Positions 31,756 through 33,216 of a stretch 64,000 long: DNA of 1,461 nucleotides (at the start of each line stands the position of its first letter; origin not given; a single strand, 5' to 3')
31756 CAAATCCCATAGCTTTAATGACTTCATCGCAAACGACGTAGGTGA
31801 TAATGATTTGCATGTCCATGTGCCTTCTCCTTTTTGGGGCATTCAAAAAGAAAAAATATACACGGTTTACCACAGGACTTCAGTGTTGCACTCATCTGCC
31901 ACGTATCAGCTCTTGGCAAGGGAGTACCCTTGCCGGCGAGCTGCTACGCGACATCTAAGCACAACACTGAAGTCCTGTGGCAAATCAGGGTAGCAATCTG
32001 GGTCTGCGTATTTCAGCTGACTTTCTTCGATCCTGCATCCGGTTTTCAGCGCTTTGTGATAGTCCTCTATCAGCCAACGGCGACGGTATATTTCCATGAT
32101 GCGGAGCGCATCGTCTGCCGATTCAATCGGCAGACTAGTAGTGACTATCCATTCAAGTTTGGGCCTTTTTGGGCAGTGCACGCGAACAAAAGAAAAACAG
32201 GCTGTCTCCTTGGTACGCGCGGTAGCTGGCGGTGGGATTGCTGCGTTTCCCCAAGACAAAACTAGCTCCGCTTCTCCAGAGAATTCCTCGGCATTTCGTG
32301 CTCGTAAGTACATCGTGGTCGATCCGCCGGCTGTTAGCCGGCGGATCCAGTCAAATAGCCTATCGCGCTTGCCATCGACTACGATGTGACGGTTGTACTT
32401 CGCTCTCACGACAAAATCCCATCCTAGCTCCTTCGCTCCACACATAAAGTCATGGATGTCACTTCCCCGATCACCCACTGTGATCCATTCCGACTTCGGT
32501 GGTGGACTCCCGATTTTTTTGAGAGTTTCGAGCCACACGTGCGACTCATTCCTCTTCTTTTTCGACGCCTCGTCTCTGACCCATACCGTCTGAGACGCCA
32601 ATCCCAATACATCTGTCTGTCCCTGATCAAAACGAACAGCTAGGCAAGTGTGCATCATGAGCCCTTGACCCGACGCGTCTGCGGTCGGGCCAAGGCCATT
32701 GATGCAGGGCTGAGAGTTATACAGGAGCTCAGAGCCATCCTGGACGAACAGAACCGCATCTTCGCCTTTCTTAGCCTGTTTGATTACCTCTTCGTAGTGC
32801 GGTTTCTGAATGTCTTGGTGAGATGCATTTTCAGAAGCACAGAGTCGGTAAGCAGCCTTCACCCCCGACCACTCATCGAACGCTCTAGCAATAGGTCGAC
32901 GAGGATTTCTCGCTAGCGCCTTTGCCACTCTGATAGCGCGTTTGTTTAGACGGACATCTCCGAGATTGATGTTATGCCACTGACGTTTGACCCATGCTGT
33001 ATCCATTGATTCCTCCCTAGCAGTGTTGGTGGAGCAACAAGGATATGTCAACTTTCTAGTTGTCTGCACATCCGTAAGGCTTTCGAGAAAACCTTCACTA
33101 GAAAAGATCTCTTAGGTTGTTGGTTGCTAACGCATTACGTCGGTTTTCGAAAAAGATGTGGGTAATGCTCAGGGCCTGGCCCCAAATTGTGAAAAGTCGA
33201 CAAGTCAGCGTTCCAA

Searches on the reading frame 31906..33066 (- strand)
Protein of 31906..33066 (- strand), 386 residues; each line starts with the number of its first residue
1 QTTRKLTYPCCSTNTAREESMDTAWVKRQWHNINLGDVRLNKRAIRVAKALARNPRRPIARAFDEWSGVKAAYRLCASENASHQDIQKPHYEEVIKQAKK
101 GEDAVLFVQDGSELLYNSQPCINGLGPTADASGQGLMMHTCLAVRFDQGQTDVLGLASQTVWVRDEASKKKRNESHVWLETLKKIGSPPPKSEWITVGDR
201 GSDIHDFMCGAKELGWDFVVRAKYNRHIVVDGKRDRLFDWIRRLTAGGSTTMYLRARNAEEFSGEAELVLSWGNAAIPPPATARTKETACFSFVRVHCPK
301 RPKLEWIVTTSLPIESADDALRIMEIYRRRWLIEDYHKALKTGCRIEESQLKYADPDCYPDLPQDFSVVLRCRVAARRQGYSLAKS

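Call 60: search_protein_families(library=pfam, proteins=[window:31906-33066:-], max_evalue=0.001)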
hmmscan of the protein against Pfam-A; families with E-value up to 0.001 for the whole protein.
window:31906-33066:- (386 aa): 2 families
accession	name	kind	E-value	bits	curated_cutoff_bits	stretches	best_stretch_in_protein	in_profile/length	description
PF14706.11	Tnp_DNA_bind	-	3.6e-14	52.7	24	1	24-79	1-56/58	Transposase DNA-binding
PF01609.27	DDE_Tnp_1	-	3.5e-11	43.7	23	1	168-352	55-182/200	Transposase DDE domain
